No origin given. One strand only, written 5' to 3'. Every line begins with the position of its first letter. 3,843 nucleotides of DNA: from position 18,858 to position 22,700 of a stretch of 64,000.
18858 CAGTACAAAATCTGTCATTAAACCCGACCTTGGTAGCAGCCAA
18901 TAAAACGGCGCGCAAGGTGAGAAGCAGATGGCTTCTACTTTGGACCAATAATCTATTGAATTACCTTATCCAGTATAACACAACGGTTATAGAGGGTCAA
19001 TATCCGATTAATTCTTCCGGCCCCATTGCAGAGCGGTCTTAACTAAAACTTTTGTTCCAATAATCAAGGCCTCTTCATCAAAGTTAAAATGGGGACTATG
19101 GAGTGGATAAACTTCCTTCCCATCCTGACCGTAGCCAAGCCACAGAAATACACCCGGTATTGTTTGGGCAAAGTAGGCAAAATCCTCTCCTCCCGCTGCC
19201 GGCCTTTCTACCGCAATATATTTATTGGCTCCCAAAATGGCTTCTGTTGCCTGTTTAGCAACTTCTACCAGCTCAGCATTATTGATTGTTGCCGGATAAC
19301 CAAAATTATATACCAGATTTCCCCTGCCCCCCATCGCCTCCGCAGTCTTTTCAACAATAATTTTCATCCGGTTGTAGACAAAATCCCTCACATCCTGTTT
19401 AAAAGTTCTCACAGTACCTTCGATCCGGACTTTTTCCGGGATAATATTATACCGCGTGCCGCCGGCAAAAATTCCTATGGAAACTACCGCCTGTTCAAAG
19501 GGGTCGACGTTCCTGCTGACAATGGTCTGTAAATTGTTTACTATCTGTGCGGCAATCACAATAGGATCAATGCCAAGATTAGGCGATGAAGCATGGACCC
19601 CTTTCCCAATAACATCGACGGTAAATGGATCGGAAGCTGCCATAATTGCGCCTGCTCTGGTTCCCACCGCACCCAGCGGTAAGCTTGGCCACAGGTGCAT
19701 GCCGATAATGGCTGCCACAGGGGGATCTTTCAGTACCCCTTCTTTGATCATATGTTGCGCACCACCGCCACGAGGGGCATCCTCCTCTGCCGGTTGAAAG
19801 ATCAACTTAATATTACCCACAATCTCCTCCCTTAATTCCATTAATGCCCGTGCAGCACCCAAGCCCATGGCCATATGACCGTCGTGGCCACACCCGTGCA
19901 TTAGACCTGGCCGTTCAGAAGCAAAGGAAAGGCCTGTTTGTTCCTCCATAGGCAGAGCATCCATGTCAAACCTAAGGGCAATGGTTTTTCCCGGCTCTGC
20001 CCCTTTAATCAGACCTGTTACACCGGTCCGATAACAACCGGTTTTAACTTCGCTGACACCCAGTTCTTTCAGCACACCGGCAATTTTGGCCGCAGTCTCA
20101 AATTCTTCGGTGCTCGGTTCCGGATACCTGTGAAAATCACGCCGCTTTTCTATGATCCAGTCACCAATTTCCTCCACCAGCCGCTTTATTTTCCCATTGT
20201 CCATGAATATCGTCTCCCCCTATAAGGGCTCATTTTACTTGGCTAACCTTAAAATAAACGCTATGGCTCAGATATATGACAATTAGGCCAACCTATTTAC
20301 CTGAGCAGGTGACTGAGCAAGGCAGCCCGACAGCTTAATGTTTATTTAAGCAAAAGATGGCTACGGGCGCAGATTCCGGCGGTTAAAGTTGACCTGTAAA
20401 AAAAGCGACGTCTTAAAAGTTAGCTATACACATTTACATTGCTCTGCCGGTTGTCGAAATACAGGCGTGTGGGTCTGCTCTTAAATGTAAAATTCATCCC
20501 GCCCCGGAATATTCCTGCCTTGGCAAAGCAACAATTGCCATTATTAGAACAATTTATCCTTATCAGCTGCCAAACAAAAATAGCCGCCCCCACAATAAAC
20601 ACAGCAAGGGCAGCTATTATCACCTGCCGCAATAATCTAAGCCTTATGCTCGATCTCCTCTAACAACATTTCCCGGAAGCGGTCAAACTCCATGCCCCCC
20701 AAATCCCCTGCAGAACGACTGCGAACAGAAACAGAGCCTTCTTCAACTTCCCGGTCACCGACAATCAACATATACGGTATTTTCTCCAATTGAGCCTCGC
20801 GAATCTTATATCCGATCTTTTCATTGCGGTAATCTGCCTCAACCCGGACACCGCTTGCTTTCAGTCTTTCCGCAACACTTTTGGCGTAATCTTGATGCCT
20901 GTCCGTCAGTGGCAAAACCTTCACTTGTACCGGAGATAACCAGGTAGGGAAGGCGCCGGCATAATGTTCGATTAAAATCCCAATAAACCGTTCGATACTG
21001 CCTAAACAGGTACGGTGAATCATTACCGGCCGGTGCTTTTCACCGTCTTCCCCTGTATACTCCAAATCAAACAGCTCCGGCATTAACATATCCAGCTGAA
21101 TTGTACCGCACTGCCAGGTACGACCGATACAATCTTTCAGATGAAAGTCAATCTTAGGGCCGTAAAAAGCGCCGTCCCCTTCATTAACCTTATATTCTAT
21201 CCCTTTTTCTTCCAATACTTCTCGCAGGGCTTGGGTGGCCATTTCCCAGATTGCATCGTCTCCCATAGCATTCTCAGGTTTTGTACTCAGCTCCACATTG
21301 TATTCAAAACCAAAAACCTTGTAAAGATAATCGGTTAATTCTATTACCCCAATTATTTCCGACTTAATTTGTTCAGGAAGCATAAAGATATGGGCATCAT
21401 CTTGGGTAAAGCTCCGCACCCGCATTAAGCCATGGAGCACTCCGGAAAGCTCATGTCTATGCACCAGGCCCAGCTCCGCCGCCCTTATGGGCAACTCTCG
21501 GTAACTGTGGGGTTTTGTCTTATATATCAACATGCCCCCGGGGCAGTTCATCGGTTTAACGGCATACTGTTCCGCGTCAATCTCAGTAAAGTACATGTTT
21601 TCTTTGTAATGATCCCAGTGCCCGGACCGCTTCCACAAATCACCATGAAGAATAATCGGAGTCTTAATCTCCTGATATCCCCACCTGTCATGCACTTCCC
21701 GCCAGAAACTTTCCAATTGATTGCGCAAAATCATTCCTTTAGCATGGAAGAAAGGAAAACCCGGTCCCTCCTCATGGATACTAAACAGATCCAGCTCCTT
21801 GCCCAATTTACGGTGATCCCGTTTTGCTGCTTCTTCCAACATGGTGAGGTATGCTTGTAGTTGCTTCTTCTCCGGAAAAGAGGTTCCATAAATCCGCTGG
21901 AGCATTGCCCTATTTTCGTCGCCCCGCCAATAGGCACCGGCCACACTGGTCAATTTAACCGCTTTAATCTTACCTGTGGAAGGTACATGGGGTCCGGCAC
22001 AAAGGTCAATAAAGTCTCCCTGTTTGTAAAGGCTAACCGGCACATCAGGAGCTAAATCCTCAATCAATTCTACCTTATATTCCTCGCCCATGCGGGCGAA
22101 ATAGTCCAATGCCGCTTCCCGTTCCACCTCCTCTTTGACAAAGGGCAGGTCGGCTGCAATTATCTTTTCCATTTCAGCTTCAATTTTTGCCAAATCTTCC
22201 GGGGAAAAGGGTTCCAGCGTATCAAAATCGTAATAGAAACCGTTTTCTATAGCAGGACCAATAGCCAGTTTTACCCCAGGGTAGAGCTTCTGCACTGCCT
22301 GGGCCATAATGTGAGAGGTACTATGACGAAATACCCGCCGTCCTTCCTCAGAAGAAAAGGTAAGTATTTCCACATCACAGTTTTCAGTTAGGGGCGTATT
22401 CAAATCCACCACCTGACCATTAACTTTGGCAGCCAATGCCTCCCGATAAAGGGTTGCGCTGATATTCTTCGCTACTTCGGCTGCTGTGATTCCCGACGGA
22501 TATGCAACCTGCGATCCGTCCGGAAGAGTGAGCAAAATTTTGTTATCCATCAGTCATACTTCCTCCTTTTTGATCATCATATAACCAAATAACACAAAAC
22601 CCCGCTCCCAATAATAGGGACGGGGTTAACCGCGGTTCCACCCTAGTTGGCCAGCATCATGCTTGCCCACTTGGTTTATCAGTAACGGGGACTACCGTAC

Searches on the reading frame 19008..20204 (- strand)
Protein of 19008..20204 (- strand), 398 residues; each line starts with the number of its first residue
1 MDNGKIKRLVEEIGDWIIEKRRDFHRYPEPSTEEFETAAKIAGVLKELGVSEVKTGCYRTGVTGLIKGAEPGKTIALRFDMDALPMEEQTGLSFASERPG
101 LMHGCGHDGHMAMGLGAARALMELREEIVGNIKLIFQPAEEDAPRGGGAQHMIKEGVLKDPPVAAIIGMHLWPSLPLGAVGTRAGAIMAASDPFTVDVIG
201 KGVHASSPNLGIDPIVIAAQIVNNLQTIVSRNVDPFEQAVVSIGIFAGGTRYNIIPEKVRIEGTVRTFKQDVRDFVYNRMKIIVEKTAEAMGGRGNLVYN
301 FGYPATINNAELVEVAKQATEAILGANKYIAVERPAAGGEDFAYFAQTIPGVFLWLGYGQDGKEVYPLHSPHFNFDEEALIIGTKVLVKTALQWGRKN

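Call 45: search_protein_families(library=pfam, proteins=[window:19008-20204:-])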
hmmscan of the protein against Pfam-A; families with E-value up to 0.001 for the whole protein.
window:19008-20204:- (398 aa): 2 families
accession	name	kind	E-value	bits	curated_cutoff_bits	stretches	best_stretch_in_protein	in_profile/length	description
PF01546.33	Peptidase_M20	-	2.7e-47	161.8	24.6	1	76-392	1-205/206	Peptidase family M20/M25/M40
PF07687.19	M20_dimer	-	3.6e-11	43.4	21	1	194-288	9-103/107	Peptidase dimerisation domain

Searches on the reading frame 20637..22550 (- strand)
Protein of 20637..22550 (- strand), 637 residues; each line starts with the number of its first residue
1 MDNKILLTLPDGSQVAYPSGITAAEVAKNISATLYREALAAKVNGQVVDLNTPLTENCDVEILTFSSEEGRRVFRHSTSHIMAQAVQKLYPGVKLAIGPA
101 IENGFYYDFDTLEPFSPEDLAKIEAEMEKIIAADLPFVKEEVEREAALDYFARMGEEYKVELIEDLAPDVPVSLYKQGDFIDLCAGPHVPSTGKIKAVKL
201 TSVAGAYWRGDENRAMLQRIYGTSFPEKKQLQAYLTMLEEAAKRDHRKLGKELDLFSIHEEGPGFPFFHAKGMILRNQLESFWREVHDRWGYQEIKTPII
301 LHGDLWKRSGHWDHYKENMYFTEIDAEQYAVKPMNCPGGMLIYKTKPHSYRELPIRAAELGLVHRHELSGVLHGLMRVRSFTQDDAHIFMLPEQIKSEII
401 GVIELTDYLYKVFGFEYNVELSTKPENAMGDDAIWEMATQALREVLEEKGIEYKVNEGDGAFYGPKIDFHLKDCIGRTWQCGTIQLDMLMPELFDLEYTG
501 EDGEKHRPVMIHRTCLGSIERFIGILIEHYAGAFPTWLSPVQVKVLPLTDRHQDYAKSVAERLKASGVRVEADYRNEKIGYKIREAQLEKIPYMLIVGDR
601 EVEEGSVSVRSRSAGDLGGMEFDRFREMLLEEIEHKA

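Call 19: find_encoding_contigs(protein=window:20637-22550:-, flank=5000, max_places=10)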
Protein window:20637-22550:- (637 aa): 3 contigs read that carry it; 2 places shown.
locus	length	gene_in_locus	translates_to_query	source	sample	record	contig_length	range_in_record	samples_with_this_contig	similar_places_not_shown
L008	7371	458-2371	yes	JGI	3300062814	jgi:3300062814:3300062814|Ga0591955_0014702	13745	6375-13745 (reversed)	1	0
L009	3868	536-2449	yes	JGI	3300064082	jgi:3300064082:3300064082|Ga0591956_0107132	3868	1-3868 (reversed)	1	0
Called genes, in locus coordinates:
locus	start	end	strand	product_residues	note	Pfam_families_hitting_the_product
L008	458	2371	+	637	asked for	PF02824:TGS, PF07973:tRNA_SAD, PF00587:tRNA-synt_2b, PF03129:HGTP_anticodon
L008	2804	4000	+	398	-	PF01546:Peptidase_M20, PF07687:M20_dimer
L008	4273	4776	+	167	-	PF05198:IF3_N, PF00707:IF3_C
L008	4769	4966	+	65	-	PF01632:Ribosomal_L35p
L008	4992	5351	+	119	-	PF00453:Ribosomal_L20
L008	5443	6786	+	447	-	PF02386:TrkH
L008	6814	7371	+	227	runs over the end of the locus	PF01488:Shikimate_DH (weak), PF02826:2-Hacid_dh_C (weak), PF02254:TrkA_N, PF03446:NAD_binding_2 (weak), PF03807:F420_oxidored (weak), PF02080:TrkA_C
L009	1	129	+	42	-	?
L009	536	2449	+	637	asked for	PF02824:TGS, PF07973:tRNA_SAD, PF00587:tRNA-synt_2b, PF03129:HGTP_anticodon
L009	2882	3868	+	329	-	?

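Call 45: search_protein_families(library=pfam, proteins=[window:20637-22550:-])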
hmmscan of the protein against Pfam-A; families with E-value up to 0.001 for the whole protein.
window:20637-22550:- (637 aa): 4 families
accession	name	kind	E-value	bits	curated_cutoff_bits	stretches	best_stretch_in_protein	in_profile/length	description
PF00587.30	tRNA-synt_2b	-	1.3e-44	152.8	29.3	1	321-530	2-179/179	tRNA synthetase class II core domain (G, H, P, S and T)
PF03129.25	HGTP_anticodon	-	3.7e-28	98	21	1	542-631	1-93/94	Anticodon binding domain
PF07973.19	tRNA_SAD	-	6.2e-18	64.9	24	1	172-221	1-44/44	Threonyl and Alanyl tRNA synthetase second additional domain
PF02824.27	TGS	-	2.8e-16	59.7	22.2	1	8-64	4-60/60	TGS domain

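Call 47: list_cluster_members(proteins=[window:20637-22550:-, window:10668-13082:-, window:57413-60040:-, window:4658-7024:-])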
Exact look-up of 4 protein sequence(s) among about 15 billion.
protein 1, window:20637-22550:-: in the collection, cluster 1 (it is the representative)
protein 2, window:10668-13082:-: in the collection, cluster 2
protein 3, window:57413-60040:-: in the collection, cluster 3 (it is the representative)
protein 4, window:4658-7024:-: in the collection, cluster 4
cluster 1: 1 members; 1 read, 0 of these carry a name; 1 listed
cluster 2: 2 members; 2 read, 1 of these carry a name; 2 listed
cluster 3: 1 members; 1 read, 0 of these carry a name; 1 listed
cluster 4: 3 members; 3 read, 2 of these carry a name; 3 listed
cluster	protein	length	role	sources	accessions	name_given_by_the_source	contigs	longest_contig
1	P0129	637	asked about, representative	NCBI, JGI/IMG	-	-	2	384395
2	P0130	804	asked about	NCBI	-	-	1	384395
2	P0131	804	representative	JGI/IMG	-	phenylalanyl-tRNA synthetase beta chain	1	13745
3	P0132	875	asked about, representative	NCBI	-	-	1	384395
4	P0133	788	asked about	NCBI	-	-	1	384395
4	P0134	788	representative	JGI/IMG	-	DNA mismatch repair protein MutS2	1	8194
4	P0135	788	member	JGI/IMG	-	DNA mismatch repair protein MutS2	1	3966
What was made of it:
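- Tried and rejected: The cluster look-up gave only 'NCBI contig of 384,395 bp' (call 47).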
